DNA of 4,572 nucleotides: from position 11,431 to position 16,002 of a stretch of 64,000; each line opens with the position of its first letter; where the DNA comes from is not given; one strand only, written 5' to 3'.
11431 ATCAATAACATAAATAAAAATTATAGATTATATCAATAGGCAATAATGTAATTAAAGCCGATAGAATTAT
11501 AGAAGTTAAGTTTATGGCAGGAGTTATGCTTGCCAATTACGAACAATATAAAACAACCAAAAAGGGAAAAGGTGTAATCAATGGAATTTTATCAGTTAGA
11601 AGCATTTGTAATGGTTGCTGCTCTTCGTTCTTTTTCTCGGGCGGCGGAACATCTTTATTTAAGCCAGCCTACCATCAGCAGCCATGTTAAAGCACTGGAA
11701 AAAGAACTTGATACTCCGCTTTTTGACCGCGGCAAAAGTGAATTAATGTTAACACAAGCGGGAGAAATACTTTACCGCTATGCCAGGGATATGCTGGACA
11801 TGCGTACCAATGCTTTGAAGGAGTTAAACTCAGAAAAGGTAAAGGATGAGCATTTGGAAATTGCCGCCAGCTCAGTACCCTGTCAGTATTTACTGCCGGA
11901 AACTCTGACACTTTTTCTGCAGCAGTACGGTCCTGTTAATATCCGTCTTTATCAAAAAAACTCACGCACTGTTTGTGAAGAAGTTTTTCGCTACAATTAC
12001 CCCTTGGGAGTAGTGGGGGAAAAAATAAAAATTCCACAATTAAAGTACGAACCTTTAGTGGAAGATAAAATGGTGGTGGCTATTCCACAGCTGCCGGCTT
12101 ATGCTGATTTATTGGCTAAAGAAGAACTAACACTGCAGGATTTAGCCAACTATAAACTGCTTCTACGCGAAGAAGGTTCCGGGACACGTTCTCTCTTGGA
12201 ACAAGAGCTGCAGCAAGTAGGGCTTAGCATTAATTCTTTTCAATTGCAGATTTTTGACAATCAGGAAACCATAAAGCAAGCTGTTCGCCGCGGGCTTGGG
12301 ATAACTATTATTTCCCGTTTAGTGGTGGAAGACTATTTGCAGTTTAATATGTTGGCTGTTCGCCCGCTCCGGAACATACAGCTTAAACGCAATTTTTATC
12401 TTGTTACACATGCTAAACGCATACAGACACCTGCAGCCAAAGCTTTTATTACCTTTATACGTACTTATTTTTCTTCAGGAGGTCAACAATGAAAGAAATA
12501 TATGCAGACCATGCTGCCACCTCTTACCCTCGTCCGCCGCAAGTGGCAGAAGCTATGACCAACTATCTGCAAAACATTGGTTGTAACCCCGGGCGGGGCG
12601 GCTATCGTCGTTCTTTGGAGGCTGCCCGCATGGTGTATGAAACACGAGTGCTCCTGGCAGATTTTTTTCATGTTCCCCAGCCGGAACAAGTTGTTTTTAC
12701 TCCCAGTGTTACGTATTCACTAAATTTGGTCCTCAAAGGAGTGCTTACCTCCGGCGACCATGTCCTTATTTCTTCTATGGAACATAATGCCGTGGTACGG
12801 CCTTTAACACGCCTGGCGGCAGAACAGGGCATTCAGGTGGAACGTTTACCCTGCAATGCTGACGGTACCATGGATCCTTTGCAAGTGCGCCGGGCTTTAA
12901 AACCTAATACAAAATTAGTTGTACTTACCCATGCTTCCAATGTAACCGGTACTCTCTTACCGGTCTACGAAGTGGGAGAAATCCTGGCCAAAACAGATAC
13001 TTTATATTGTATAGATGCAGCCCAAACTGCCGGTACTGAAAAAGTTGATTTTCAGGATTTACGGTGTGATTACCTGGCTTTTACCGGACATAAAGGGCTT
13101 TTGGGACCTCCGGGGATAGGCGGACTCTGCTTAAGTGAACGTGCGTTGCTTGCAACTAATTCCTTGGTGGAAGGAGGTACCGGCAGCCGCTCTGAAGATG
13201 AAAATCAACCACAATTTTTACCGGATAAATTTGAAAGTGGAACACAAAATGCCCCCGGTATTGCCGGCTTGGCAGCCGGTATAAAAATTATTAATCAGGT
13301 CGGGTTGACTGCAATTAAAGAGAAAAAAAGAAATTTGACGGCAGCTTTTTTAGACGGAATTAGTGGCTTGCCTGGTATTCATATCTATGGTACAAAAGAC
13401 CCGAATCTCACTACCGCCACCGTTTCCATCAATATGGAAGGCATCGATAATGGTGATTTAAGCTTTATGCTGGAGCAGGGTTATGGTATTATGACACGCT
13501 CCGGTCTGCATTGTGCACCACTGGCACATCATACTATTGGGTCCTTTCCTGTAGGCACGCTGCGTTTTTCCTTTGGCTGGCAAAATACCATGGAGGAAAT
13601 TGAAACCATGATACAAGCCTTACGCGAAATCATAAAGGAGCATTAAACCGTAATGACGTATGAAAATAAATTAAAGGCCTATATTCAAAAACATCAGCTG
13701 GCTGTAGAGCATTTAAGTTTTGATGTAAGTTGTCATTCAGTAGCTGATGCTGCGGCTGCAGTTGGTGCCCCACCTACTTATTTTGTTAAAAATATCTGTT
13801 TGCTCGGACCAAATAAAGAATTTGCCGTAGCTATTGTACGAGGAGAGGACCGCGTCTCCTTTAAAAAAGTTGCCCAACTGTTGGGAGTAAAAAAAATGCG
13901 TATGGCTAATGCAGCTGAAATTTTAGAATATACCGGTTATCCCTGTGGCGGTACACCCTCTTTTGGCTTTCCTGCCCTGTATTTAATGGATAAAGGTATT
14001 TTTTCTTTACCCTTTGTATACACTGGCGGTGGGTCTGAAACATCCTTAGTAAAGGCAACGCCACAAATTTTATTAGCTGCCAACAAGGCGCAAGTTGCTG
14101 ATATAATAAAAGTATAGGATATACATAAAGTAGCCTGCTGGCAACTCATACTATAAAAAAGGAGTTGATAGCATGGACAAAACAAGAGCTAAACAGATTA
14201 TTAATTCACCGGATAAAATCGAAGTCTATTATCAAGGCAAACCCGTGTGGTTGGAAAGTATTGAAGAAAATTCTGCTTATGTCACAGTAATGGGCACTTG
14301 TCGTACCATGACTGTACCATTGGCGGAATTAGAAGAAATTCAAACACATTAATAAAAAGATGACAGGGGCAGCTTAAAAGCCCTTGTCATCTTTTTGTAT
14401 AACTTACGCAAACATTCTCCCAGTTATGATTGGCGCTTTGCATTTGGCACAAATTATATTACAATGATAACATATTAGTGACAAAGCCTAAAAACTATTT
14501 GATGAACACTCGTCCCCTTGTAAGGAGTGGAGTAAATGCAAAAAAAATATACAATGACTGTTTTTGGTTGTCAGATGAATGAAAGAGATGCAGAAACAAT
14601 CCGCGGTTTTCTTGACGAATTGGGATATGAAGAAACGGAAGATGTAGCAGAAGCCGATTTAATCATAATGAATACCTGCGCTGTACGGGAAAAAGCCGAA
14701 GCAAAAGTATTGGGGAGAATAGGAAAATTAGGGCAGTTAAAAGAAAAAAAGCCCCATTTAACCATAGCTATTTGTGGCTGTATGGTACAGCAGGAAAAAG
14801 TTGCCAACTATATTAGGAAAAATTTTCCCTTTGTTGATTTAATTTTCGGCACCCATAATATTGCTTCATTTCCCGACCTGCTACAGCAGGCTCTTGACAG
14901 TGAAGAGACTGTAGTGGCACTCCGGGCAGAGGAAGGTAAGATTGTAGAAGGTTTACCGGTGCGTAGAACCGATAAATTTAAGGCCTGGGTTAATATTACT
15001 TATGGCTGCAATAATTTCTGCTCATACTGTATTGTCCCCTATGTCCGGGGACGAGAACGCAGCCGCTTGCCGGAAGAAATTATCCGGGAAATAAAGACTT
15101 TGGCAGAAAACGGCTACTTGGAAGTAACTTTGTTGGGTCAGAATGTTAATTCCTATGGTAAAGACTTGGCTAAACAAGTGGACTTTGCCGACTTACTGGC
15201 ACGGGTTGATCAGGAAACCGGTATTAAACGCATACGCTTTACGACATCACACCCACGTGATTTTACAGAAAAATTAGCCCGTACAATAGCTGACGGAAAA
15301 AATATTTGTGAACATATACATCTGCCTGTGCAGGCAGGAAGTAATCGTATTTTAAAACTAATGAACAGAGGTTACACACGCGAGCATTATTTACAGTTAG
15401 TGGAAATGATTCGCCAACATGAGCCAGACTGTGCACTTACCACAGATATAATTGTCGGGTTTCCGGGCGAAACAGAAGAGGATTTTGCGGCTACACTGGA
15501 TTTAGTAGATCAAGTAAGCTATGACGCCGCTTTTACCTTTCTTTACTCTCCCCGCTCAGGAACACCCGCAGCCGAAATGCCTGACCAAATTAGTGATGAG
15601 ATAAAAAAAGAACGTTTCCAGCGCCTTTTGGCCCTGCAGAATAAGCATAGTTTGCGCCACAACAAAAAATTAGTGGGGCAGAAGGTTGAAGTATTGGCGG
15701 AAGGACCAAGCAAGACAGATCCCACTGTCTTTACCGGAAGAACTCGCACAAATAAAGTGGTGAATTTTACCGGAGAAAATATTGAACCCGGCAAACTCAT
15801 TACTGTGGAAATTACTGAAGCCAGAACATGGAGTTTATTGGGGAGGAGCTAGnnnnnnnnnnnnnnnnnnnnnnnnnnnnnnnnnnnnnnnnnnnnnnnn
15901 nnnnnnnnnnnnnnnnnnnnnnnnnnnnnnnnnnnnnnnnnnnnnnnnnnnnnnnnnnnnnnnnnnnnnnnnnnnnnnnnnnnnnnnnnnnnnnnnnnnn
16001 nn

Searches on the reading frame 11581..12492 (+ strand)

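Call 26: search_protein_families(library=pfam, proteins=[window:11581-12492:+], max_evalue=0.00001)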
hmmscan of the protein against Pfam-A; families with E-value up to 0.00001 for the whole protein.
window:11581-12492:+ (303 aa): 3 families
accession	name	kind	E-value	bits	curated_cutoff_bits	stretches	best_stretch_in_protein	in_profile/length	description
PF03466.25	LysR_substrate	-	1.4e-41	142.6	28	1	90-297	6-208/209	LysR substrate binding domain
PF00126.33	HTH_1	-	4.4e-21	75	26.6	1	5-62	3-60/60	Bacterial regulatory helix-turn-helix protein, lysR family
PF12727.12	PBP_like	-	2e-07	30.8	27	1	183-294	84-193/193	PBP superfamily domain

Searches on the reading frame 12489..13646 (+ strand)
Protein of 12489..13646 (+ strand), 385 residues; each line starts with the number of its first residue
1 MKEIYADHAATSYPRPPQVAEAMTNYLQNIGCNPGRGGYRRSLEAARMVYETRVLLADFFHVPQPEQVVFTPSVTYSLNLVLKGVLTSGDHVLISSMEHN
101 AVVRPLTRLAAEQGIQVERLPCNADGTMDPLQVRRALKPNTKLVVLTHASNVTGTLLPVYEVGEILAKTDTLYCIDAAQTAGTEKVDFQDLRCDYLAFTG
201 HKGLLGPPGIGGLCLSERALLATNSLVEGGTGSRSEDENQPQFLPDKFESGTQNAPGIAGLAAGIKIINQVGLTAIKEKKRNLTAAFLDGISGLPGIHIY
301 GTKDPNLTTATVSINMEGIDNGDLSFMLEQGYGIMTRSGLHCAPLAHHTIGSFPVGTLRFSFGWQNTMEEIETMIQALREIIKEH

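Call 26: search_protein_families(library=pfam, proteins=[window:12489-13646:+], max_evalue=0.00001)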
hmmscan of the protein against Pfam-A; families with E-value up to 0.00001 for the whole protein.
window:12489-13646:+ (385 aa): 4 families
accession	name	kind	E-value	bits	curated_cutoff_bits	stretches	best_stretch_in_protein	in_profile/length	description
PF00266.25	Aminotran_5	-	1e-88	298.3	21.5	1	4-373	1-370/371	Aminotransferase class-V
PF01212.27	Beta_elim_lyase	-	4.6e-08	33.2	27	1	65-221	47-216/288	Beta-eliminating lyase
PF00155.27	Aminotran_1_2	-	2.8e-07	30.5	19.7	1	49-170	44-179/361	Aminotransferase class I and II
PF01053.26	Cys_Met_Meta_PP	-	3.5e-06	26.3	27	1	61-182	63-179/381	Cys/Met metabolism PLP-dependent enzyme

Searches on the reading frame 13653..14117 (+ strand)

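Call 26: search_protein_families(library=pfam, proteins=[window:13653-14117:+], max_evalue=0.00001)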
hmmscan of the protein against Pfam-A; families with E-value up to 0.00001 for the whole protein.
window:13653-14117:+ (154 aa): 1 family
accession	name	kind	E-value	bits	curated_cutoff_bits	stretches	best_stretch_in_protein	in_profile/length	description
PF04073.20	tRNA_edit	-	1.4e-25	90.2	25.5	1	27-138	4-118/123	Aminoacyl-tRNA editing domain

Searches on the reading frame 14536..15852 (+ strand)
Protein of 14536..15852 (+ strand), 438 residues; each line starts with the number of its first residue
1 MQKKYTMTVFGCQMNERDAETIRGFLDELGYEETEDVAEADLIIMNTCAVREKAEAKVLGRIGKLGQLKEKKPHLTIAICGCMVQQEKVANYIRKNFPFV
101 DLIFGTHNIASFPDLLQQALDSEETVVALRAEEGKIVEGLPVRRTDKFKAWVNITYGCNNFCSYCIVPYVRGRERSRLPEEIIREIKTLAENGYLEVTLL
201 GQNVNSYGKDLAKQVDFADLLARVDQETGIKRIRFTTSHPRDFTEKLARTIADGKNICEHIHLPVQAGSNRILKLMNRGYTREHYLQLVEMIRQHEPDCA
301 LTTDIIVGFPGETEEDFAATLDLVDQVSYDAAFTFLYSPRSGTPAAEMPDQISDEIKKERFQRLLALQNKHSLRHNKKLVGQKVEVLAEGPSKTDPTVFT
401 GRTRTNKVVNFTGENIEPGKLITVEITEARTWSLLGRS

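Call 26: search_protein_families(library=pfam, proteins=[window:14536-15852:+], max_evalue=0.00001)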
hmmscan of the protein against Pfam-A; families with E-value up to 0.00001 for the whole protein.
window:14536-15852:+ (438 aa): 3 families
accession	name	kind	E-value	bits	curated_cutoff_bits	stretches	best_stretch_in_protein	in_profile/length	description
PF04055.27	Radical_SAM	-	3.3e-34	118.9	29.5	1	152-324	1-166/166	Radical SAM superfamily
PF00919.26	UPF0004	-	8.4e-29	99.9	27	1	4-105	1-98/98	Uncharacterized protein family UPF0004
PF01938.26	TRAM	-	1.3e-10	41.4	21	1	377-437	1-59/61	TRAM domain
